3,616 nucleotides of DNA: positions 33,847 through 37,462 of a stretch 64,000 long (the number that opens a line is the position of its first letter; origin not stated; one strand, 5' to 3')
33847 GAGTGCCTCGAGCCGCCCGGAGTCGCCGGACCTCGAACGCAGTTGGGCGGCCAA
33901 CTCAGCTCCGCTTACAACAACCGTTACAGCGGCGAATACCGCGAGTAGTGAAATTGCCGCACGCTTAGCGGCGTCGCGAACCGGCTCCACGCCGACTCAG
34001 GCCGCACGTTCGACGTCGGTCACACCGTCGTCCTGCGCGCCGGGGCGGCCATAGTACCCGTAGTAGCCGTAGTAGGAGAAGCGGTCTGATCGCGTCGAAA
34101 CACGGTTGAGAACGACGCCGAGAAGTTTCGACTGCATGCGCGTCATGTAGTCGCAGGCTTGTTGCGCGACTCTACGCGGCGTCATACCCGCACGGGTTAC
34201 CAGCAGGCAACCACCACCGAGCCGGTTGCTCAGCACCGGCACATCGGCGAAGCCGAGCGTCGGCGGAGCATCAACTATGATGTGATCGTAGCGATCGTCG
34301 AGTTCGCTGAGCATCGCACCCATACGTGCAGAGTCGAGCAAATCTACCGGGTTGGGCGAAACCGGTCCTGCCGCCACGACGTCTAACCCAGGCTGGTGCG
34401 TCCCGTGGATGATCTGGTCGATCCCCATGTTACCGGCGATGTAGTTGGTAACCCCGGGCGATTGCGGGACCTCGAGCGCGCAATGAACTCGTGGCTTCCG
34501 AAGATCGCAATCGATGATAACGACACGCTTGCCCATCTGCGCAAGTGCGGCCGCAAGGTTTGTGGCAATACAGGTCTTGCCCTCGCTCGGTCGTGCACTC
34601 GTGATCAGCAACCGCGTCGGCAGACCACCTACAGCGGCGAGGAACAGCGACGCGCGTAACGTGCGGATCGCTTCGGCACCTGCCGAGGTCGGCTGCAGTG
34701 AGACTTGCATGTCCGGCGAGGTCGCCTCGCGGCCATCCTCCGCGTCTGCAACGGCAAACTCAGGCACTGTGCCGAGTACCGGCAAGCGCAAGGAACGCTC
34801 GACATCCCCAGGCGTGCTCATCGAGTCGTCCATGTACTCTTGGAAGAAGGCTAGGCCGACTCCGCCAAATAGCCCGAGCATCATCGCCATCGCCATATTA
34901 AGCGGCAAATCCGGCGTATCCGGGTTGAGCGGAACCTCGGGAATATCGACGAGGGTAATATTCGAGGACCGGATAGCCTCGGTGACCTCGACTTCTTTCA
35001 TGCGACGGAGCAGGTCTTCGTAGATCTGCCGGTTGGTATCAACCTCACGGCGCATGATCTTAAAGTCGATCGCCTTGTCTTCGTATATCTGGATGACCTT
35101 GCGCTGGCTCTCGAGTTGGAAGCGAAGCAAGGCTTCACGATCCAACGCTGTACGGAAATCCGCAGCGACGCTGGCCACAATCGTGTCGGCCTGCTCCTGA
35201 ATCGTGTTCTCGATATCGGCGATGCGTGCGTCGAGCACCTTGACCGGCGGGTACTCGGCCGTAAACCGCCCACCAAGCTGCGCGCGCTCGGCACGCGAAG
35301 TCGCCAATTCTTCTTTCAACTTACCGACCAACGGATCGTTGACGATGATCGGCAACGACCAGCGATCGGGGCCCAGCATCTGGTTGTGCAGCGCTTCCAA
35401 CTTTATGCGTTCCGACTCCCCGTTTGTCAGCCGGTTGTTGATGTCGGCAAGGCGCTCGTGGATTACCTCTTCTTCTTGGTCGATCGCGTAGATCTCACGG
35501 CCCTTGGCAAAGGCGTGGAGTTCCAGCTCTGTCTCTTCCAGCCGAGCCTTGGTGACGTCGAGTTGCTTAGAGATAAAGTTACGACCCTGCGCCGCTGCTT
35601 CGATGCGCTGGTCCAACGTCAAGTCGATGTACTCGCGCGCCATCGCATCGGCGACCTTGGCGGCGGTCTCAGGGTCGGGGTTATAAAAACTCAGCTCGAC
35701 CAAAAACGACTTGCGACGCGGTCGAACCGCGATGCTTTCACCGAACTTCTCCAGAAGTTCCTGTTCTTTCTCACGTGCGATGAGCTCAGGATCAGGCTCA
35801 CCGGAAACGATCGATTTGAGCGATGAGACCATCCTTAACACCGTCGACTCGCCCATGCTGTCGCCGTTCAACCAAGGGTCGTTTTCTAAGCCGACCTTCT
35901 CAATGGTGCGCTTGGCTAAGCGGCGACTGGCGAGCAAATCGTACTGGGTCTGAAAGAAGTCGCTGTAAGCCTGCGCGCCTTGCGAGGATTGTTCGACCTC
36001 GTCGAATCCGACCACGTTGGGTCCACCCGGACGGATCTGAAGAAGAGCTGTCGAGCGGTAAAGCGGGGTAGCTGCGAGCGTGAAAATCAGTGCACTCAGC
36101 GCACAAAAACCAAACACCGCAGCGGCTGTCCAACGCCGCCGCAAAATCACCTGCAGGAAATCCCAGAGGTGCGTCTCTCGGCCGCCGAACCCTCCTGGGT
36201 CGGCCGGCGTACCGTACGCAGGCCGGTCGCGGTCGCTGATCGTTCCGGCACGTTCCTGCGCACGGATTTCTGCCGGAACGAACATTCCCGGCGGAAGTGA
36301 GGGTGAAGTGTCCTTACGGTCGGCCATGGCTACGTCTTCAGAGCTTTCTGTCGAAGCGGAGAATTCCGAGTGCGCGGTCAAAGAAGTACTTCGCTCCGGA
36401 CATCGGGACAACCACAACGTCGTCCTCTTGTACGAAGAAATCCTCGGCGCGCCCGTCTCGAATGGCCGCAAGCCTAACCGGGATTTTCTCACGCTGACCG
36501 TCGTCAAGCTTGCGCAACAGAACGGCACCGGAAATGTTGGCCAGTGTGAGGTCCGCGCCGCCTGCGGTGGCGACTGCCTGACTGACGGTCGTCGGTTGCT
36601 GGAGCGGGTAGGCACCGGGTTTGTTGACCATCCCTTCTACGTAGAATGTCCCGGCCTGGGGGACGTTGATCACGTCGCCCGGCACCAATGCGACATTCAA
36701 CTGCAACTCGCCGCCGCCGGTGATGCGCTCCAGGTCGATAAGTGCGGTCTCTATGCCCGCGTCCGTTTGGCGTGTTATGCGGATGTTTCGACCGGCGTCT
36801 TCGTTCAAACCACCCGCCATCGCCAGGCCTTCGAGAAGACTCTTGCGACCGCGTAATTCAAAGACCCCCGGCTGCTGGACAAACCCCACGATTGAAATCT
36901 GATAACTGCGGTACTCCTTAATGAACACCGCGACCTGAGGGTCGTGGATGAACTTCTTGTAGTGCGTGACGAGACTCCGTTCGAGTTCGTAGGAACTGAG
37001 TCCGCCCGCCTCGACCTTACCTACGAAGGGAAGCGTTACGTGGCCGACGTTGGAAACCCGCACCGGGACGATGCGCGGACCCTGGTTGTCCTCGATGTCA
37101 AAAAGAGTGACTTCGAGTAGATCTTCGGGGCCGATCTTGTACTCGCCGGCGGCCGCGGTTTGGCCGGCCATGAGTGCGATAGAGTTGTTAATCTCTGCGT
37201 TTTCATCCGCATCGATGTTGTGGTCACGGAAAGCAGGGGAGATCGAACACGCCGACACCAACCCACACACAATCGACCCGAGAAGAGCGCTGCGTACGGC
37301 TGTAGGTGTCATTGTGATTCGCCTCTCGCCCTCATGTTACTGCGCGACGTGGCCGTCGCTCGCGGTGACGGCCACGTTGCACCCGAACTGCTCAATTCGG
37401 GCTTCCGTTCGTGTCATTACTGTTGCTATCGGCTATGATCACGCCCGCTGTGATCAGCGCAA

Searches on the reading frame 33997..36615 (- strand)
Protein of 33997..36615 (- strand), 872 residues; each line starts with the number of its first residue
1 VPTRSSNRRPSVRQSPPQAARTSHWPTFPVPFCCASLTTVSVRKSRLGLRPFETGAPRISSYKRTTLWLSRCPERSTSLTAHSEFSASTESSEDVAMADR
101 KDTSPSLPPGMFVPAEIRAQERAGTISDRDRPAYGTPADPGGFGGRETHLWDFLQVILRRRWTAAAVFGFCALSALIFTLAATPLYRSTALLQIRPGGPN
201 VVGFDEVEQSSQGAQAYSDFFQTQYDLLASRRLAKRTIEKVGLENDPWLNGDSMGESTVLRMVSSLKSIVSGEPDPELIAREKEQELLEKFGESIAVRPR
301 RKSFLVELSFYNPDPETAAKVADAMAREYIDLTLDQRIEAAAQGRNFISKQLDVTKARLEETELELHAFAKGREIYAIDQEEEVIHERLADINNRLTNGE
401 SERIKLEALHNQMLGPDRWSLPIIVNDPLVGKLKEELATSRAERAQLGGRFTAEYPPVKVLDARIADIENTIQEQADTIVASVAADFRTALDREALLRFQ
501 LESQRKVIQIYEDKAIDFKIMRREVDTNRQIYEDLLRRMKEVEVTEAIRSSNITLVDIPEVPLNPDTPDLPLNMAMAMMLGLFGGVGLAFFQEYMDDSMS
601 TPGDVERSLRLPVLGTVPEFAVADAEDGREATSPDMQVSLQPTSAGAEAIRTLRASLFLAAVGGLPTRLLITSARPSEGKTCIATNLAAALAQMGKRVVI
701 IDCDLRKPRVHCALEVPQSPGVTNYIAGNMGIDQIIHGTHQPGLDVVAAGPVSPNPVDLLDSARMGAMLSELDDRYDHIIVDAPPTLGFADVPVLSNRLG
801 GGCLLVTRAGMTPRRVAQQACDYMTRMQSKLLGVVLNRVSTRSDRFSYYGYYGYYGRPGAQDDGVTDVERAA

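Call 17: search_protein_families(library=pfam, proteins=[window:33997-36615:-], max_evalue=0.001)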
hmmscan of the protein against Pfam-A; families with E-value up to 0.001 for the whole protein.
window:33997-36615:- (872 aa): 5 families
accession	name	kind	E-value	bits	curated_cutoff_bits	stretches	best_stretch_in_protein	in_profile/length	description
PF13807.11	GNVR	-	3.9e-13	49.5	27.7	1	521-593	9-81/82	G-rich domain on putative tyrosine kinase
PF13614.12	AAA_31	-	4e-11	43.6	27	1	679-791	14-133/177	AAA domain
PF10609.15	ParA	-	1.1e-10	41.8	27.1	1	669-838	6-174/246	NUBPL iron-transfer P-loop NTPase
PF01656.29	CbiA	-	1.9e-09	37.9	25.4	1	671-842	3-86/125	CobQ/CobB/MinD/ParA nucleotide binding domain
PF02706.20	Wzz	-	1.7e-06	28.7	25.5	1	150-240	5-90/91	Chain length determinant protein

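Call 18: search_protein_families(library=ncbifam, proteins=[window:33997-36615:-], max_evalue=0.001)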
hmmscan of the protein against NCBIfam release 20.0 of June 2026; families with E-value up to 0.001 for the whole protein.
window:33997-36615:- (872 aa): 23 families
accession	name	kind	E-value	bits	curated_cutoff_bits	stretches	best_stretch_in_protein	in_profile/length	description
TIGR01005.1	eps_transp_fam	subfamily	1.8e-68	231.5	411.7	1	150-855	6-735/754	exopolysaccharide transport protein family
NF008568.0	PRK11519.1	equivalog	1.8e-60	204.9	1068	3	519-854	373-713/720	tyrosine-protein kinase Wzc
NF007350.0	PRK09841.1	equivalog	1.9e-56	191.6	1248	2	521-855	375-718/726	tyrosine-protein kinase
TIGR03017.1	EpsF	equivalog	2.5e-50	171.5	422.75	1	292-617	120-443/444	chain length determinant protein EpsF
TIGR01007.1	eps_fam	subfamily_domain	6.8e-49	166.2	108.05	1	651-853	4-204/204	polysaccharide biosynthesis tyrosine autokinase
TIGR03018.1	pepcterm_TyrKin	hypoth_equivalog_domain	2.7e-34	118.3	230.65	1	643-837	8-207/207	XrtA-associated tyrosine autokinase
TIGR03029.1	EpsG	equivalog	6.3e-33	114.1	313.8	1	628-837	65-273/274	chain length determinant protein tyrosine kinase EpsG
TIGR03007.1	pepcterm_ChnLen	equivalog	1e-31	109.7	278.85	1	280-623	98-466/498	XrtA system polysaccharide chain length determinant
TIGR01969.1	minD_arch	subfamily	2.5e-20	72.7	201.75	1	671-844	5-175/251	cell division ATPase MinD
TIGR01006.1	polys_exp_MPA1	subfamily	3.1e-10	39.9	296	1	500-620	105-224/226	CspC family polysaccharide chain length determinant protein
TIGR01968.1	minD_bact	equivalog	9e-10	38.3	212.9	1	669-786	4-122/261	septum site-determining protein MinD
NF041136.1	MrpORP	equivalog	9.6e-08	31.7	450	1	668-837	7-176/365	iron-sulfur cluster carrier protein MrpORP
NF041546.1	ParA_partition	equivalog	1.8e-07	30.9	180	1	679-705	12-38/203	ParA family partition ATPase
TIGR03453.1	partition_RepA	equivalog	8.3e-07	28.2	348.45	1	678-836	116-289/387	plasmid partitioning protein RepA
NF053622.1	ATPseBagAMYCTU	equivalog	1.8e-05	24.3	400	0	668-707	8-47/325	ATPase BagA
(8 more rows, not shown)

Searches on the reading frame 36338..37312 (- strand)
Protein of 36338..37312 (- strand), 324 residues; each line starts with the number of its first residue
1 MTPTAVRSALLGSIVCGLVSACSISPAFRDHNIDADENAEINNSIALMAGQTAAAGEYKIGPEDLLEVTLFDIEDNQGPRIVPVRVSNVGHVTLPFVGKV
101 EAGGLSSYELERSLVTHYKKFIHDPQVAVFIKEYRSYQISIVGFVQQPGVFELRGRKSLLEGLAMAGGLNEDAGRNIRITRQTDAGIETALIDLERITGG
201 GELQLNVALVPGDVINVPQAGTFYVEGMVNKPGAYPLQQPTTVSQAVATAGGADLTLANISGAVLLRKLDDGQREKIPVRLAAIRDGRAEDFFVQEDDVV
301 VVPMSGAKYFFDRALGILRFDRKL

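Call 3: search_protein_families(library=pfam, proteins=[window:36338-37312:-], max_evalue=0.01)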
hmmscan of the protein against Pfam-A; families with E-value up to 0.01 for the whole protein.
window:36338-37312:- (324 aa): 3 families
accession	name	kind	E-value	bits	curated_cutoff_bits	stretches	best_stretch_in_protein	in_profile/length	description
PF10531.15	SLBB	-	5.1e-20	71.5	27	2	223-277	2-54/55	SLBB domain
PF22461.2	SLBB_2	-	4.3e-19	68.8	27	2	223-302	3-79/79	SLBB domain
PF02563.21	Poly_export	-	1.2e-17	64.3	28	1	54-131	3-76/77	Polysaccharide biosynthesis/export protein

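Call 18: search_protein_families(library=ncbifam, proteins=[window:36338-37312:-], max_evalue=0.001)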
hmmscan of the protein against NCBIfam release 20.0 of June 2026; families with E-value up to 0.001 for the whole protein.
window:36338-37312:- (324 aa): 4 families
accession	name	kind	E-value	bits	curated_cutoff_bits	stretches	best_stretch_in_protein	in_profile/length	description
TIGR03028.1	EpsE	equivalog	8.3e-40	136.6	262.65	1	57-301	1-233/239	polysaccharide export protein EpsE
TIGR03027.2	pepcterm_export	equivalog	3.3e-29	101.7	180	2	57-220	2-167/169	XrtA/PEP-CTERM system exopolysaccharide export protein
NF011658.0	PRK15078.1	subfamily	3.5e-23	82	333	1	51-276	78-313/380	polysaccharide export protein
NF041843.1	EpsY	equivalog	7.2e-22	77.6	320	1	55-186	50-178/211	exopolysaccharide export protein EpsY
